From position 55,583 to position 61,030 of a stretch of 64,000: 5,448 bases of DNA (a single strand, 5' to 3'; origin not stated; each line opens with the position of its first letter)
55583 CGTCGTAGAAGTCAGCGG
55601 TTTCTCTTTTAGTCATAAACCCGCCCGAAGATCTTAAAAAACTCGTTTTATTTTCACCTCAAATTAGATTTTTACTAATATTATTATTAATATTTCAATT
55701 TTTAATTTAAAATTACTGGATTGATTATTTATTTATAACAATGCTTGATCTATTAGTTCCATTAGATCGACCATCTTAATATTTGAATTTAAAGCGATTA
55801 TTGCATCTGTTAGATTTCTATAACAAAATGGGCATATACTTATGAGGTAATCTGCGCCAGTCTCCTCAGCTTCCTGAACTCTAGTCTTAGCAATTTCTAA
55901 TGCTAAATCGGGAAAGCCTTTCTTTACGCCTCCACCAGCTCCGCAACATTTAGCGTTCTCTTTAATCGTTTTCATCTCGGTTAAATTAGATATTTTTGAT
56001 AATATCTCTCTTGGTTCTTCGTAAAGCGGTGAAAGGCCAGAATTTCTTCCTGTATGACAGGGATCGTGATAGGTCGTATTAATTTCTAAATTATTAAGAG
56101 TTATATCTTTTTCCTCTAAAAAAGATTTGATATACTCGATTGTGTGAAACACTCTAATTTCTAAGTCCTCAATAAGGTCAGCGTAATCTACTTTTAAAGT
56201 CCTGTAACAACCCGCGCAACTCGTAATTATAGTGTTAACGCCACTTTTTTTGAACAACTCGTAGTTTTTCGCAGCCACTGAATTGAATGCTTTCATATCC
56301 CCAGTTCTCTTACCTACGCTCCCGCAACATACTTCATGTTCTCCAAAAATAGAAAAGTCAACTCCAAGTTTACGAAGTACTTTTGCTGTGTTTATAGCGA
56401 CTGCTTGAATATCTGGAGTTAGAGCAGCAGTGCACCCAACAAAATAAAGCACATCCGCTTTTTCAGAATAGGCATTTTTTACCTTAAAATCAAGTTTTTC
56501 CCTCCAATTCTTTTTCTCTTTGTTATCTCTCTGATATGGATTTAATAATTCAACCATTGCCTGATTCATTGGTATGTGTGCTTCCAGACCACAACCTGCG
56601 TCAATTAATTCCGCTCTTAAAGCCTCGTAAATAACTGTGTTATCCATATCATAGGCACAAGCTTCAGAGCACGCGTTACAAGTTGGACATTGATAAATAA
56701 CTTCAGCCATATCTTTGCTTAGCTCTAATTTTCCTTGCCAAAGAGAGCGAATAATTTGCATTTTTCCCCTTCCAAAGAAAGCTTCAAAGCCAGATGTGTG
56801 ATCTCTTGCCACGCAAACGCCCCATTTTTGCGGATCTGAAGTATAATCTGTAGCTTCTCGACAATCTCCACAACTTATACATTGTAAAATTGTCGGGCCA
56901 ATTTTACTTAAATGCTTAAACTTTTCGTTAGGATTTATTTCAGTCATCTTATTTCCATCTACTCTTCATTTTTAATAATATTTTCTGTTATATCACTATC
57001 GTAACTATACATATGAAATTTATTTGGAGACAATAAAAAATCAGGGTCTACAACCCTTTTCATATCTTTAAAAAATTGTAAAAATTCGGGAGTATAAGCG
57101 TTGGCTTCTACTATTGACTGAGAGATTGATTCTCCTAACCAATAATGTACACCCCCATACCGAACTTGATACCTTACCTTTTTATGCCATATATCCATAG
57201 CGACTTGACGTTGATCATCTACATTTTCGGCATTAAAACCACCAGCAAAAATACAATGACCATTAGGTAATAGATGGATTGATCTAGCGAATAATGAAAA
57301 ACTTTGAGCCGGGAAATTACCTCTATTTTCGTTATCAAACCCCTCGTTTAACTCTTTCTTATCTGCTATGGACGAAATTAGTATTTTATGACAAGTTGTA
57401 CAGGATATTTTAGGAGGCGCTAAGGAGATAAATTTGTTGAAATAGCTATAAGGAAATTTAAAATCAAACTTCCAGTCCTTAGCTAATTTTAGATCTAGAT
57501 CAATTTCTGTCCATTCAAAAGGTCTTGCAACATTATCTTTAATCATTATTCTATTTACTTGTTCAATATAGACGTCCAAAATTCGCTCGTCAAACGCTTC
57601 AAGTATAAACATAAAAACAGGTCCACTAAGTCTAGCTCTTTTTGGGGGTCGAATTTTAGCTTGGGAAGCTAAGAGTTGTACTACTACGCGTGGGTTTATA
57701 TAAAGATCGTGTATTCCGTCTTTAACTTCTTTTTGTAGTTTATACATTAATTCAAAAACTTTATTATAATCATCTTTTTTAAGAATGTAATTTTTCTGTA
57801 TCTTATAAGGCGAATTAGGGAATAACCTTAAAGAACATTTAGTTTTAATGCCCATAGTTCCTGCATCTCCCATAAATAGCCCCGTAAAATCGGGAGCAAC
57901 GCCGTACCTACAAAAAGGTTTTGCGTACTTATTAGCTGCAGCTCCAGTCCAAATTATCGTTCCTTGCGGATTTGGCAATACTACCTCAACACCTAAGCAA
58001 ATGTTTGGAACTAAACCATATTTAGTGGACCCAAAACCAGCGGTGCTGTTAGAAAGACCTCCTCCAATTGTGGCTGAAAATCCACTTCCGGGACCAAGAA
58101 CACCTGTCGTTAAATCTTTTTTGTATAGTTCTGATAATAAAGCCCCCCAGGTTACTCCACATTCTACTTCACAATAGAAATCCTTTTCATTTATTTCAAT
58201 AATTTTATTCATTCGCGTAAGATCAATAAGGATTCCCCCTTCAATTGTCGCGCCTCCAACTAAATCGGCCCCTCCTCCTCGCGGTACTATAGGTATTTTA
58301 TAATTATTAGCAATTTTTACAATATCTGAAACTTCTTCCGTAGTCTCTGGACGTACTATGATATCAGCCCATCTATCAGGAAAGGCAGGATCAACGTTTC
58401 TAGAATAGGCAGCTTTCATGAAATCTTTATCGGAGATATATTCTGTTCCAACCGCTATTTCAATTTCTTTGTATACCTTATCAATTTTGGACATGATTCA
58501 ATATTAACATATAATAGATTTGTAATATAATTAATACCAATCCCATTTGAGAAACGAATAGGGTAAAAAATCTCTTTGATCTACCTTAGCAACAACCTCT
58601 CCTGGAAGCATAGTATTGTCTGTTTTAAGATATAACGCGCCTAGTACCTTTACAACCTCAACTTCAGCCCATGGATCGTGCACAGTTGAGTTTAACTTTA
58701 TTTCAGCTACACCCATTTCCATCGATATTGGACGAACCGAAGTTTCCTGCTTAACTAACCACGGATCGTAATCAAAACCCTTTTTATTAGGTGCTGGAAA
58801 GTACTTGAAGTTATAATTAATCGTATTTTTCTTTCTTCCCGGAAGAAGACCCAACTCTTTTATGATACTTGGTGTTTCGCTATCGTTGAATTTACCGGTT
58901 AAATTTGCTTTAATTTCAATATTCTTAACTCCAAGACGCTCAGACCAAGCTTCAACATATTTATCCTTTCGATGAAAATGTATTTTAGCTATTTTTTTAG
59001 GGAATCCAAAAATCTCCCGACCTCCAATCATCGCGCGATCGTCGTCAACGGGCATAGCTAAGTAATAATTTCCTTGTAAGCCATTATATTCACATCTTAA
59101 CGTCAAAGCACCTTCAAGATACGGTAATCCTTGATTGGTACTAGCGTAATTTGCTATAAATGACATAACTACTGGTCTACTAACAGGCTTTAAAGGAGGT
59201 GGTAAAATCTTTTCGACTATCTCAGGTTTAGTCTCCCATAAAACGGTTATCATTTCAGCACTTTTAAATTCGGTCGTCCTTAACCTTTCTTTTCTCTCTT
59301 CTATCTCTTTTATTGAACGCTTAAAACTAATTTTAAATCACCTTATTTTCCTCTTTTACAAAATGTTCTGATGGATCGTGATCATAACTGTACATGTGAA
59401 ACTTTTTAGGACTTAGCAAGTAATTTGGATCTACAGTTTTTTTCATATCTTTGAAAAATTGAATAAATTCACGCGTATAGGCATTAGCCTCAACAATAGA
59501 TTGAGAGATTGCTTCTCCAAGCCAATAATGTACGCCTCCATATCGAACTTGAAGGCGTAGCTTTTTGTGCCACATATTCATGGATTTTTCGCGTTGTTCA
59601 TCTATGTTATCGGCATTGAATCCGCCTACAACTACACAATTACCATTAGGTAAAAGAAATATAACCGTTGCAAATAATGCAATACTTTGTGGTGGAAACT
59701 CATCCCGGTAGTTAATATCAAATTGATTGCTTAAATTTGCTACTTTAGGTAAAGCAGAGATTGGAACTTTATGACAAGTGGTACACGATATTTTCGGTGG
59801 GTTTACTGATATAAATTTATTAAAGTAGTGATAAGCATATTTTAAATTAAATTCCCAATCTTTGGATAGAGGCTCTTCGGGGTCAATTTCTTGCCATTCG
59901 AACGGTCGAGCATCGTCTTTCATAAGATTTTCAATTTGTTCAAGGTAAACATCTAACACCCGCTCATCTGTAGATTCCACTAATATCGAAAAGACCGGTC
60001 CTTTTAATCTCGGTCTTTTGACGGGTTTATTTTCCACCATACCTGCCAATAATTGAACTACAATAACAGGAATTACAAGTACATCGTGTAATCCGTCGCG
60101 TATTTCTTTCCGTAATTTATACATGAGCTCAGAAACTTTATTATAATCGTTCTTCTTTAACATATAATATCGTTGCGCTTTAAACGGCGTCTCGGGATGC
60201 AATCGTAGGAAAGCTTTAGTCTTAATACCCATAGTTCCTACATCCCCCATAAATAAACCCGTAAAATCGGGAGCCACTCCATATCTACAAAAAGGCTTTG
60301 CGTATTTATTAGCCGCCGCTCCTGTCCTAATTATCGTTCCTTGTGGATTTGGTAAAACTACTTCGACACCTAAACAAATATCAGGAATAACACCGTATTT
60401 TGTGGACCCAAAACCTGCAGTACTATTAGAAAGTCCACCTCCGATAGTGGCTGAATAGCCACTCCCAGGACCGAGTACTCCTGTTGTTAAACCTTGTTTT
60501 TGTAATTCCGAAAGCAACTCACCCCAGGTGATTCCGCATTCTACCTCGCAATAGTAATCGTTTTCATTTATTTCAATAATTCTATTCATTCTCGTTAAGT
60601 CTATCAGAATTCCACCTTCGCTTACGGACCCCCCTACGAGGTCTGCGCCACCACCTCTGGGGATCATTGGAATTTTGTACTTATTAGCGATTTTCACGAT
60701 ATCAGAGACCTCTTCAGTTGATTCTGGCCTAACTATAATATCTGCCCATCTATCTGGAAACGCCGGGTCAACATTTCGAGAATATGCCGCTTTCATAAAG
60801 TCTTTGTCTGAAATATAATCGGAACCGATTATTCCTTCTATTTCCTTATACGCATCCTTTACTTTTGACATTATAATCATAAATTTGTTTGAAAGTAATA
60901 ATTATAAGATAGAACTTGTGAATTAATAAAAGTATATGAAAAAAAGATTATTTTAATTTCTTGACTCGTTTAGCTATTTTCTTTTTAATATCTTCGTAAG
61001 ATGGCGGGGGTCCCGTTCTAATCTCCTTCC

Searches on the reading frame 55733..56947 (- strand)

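Call 56: search_protein_families(library=pfam, proteins=[window:55733-56947:-], max_evalue=0.001)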
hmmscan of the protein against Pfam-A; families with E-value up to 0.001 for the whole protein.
window:55733-56947:- (404 aa): 3 families
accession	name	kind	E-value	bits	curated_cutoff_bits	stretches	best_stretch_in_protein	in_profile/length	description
PF02754.22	CCG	-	5.3e-39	132.7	20.6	2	292-379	2-84/85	Cysteine-rich domain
PF13183.11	Fer4_8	-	1.6e-05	25.8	27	1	21-99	3-66/68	4Fe-4S dicluster domain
PF13187.11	Fer4_9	-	0.00069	20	27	0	77-100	27-50/52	4Fe-4S dicluster domain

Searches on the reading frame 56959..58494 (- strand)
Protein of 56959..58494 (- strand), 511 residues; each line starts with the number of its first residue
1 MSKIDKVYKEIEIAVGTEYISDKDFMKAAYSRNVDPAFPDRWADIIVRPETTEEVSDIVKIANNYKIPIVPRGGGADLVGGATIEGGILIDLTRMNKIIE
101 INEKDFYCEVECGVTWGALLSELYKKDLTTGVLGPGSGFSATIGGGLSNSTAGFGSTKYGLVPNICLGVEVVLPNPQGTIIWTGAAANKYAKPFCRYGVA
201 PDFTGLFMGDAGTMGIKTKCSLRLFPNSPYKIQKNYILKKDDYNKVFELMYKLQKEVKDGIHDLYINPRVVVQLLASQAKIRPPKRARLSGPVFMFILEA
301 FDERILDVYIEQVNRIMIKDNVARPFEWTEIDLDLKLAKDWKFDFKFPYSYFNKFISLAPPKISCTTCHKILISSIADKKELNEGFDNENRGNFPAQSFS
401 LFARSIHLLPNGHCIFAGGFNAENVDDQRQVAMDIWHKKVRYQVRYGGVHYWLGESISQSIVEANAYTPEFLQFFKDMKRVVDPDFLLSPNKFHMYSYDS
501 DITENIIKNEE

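Call 56: search_protein_families(library=pfam, proteins=[window:56959-58494:-], max_evalue=0.001)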
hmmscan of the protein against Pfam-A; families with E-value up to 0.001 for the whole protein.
window:56959-58494:- (511 aa): 1 family
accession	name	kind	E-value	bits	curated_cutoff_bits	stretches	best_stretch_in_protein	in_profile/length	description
PF01565.28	FAD_binding_4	-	6.2e-39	133.3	26.4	1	44-183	2-138/139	FAD binding domain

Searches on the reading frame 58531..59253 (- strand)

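Call 56: search_protein_families(library=pfam, proteins=[window:58531-59253:-], max_evalue=0.001)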
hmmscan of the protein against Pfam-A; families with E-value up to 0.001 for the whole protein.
window:58531-59253:- (240 aa): 1 family
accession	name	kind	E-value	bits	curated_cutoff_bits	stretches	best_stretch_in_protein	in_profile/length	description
PF06314.16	ADC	-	1.1e-49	169.5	29.8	1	1-223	23-236/238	Acetoacetate decarboxylase (ADC)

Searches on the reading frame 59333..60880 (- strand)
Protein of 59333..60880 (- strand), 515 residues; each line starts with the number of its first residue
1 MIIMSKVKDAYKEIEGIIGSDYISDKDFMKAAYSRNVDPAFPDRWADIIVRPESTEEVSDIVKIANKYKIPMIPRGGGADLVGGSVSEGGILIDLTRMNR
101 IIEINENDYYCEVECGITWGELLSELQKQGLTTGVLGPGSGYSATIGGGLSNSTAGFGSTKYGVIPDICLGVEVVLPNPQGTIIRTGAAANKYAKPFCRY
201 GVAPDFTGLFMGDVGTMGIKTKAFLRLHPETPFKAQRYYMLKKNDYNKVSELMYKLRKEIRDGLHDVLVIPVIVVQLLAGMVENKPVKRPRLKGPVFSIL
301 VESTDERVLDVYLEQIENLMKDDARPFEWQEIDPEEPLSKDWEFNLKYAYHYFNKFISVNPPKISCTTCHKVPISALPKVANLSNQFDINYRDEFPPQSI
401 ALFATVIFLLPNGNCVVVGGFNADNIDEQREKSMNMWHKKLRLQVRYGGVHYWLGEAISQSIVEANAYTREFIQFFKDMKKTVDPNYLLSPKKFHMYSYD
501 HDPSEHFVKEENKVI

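Call 56: search_protein_families(library=pfam, proteins=[window:59333-60880:-], max_evalue=0.001)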
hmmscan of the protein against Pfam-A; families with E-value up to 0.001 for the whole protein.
window:59333-60880:- (515 aa): 1 family
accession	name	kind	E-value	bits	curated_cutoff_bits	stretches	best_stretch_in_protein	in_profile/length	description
PF01565.28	FAD_binding_4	-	1.5e-41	141.8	26.4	1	47-187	2-139/139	FAD binding domain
